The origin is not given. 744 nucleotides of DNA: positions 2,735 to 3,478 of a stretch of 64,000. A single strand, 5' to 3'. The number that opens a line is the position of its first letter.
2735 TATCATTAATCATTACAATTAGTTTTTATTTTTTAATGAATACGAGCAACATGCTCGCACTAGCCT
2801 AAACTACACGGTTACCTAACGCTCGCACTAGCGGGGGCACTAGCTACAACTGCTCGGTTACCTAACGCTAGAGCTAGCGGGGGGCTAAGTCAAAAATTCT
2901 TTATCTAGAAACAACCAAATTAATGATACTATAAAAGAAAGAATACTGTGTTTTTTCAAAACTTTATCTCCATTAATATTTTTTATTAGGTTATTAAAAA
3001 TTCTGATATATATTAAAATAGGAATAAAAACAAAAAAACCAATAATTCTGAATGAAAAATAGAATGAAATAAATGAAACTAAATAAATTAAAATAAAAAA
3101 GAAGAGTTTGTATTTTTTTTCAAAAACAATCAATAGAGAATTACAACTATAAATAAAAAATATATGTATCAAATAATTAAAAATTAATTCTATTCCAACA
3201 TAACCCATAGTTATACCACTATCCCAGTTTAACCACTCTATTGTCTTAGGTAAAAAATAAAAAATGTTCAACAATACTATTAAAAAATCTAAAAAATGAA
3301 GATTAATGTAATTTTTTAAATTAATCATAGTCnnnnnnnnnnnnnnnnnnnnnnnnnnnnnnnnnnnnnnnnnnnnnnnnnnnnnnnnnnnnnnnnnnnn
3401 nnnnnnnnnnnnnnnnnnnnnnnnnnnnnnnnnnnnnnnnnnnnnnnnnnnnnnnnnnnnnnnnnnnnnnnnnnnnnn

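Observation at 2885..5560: Orphan-like Rhs toxin tip module with lipase-like C-terminus wedged directly behind rplQ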

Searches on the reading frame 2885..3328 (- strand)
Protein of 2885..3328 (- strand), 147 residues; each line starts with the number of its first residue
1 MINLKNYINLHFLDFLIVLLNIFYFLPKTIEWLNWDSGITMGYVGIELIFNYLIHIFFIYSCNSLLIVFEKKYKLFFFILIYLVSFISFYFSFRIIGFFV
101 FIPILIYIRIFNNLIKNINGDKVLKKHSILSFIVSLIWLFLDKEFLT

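Call 3: search_protein_families(library=pfam, proteins=[window:2885-3328:-], max_evalue=0.1)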
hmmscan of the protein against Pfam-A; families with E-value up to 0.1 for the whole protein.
window:2885-3328:- (147 aa): 0 families

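Call 4: search_protein_families(library=ncbifam, proteins=[window:2885-3328:-], max_evalue=0.1)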
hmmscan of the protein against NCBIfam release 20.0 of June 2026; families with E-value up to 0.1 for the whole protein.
window:2885-3328:- (147 aa): 0 families

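Call 69: find_homologous_proteins(query=window:2888-3328:-, max_evalue=0.001)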
Query window:2888-3328:- (147 aa): 5 proteins with E <= 0.001 among 73 candidates.
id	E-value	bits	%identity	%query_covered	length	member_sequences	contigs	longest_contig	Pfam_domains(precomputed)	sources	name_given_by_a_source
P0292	1.5e-82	293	100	100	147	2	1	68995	-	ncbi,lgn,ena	-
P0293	1.5e-34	137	49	97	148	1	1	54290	-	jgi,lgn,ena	-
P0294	2.0e-28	118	46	95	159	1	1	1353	-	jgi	jgi:hypothetical protein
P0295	2.7e-25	107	98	37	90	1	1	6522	-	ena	-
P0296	1.6e-11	63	48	69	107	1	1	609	-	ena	-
